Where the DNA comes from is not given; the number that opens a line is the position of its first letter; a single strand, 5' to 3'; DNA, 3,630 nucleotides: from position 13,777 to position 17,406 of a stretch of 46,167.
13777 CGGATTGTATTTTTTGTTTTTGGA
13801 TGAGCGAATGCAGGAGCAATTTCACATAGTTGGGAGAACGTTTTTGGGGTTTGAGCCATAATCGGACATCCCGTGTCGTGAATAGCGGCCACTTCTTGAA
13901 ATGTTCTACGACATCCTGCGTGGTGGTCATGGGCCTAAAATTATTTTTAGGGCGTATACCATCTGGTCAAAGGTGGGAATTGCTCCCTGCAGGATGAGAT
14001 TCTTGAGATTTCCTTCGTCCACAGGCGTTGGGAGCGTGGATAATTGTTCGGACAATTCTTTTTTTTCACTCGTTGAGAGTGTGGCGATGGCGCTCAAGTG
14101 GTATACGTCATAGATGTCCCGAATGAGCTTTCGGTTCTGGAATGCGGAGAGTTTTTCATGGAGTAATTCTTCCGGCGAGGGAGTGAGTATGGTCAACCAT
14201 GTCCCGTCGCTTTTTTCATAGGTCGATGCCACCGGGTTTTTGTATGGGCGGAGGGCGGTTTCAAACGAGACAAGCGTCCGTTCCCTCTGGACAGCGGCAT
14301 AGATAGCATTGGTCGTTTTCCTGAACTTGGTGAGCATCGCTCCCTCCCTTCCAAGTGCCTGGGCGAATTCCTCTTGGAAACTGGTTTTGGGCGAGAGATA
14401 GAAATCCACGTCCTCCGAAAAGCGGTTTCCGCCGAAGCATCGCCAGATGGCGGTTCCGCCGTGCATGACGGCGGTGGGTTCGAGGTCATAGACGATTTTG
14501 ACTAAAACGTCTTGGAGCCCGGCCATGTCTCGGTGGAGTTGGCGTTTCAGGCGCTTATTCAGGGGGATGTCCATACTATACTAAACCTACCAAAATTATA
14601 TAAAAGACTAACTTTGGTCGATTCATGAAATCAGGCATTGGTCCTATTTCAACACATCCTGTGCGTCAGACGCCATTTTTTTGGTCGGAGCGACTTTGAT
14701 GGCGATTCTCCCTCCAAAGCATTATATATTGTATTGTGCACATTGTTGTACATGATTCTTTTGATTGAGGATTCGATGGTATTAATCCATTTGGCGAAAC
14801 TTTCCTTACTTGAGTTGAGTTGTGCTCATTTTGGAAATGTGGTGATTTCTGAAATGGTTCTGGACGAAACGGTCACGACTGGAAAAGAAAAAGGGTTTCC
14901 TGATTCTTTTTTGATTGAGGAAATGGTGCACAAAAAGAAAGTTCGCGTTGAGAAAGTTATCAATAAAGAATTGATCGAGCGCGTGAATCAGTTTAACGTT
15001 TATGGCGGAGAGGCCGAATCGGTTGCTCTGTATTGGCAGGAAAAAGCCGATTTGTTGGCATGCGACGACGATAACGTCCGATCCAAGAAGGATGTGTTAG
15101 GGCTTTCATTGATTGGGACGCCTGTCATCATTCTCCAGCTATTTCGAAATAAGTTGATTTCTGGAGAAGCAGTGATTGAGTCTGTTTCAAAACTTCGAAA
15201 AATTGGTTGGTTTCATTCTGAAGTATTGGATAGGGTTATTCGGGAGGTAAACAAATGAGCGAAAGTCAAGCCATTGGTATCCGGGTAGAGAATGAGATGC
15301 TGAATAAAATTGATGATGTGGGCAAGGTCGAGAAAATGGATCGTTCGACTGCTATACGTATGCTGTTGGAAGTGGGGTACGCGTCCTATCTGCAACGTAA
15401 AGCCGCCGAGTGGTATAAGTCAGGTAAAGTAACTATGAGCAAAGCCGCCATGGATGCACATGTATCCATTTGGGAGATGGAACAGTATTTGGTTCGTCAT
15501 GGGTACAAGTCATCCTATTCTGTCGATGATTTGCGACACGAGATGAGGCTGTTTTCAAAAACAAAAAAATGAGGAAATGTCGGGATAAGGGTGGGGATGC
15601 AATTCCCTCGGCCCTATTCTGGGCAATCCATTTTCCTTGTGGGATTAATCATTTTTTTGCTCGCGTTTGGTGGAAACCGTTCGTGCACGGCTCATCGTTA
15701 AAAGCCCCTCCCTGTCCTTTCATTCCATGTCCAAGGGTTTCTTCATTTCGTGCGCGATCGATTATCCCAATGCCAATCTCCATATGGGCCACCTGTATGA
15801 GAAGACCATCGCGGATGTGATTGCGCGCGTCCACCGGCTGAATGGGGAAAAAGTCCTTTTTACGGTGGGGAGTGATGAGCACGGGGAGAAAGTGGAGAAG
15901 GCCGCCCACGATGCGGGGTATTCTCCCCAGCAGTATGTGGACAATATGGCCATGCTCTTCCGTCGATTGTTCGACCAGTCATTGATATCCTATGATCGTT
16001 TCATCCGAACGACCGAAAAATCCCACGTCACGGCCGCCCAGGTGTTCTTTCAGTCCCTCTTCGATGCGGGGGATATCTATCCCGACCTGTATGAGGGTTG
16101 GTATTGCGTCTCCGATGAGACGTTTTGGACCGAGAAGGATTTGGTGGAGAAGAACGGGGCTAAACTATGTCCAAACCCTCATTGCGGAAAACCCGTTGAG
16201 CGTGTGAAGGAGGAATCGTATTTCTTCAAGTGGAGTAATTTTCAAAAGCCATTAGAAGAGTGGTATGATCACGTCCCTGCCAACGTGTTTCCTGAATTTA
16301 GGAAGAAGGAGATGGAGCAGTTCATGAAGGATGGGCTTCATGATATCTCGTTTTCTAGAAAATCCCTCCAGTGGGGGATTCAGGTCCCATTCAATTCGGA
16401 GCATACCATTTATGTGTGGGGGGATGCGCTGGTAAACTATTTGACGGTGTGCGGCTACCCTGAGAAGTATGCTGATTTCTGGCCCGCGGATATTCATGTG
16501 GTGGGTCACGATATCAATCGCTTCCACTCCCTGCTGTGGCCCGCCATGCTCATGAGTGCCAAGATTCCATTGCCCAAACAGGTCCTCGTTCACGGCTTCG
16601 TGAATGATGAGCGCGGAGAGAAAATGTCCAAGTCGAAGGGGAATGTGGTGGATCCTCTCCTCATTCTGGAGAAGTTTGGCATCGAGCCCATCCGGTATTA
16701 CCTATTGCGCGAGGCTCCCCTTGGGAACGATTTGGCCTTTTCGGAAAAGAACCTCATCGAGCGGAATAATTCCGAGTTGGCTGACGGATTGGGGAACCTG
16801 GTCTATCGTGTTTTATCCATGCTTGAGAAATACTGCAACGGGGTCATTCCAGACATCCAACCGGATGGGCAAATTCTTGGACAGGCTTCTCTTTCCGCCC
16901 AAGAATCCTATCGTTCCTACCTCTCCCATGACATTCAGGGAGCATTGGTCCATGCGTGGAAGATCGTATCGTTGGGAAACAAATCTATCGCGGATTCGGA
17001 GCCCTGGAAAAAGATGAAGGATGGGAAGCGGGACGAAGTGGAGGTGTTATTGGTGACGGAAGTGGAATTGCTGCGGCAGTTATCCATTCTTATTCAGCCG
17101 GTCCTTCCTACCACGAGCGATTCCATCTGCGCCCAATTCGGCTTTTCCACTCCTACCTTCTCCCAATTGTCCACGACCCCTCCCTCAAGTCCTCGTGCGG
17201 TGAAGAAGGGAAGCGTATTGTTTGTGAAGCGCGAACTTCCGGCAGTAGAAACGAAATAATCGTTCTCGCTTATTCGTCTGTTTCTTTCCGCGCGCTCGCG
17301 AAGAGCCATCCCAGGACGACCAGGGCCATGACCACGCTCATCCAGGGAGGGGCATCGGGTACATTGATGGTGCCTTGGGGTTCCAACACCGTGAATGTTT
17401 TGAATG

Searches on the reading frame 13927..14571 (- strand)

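Call 33: search_protein_families(library=pfam, proteins=[window:13927-14571:-], max_evalue=0.001)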
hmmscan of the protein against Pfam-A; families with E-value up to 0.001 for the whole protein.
window:13927-14571:- (214 aa): 1 family
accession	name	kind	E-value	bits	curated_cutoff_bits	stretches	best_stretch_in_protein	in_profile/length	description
PF08843.17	AbiEii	-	8.5e-20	72.1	22.5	1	29-169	10-177/238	Nucleotidyl transferase AbiEii toxin, Type IV TA system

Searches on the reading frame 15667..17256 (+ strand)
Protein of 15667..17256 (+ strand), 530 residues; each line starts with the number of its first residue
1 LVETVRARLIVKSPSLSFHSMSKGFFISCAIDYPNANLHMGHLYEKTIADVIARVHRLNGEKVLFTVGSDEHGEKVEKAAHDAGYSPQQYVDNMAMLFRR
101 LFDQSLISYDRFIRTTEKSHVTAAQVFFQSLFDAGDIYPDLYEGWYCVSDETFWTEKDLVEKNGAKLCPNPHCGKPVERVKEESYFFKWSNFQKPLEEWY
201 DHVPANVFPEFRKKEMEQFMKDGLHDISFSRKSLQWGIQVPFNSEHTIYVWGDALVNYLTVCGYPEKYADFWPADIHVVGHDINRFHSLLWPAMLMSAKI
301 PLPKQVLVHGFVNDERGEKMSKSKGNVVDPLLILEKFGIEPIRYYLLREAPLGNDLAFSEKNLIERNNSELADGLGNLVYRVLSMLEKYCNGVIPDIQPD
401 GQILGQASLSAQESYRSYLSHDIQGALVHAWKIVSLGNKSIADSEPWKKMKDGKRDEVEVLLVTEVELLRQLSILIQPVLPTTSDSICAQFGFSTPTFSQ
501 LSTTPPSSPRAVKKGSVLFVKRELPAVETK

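Call 32: search_protein_families(library=pfam, proteins=[window:15667-17256:+], max_evalue=0.001)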
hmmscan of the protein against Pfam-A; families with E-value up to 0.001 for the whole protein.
window:15667-17256:+ (530 aa): 5 families
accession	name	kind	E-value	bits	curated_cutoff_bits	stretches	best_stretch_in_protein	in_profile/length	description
PF09334.17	tRNA-synt_1g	-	6.5e-100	335.1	20.1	1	26-383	2-391/391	tRNA synthetases class I (M)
PF00133.28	tRNA-synt_1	-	1.2e-35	123.6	22.7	2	248-358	299-413/414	tRNA synthetases class I (I, L, M and V)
PF01406.26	tRNA-synt_1e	-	5.8e-08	32.9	27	1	275-364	209-297/301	tRNA synthetases class I (C) catalytic domain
PF01921.24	tRNA-synt_1f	-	0.00035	20.1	27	0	308-352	271-315/360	tRNA synthetases class I (K)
PF19303.5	Anticodon_3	-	0.00049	20.4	23.5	1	432-497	43-107/152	Anticodon binding domain of methionyl tRNA ligase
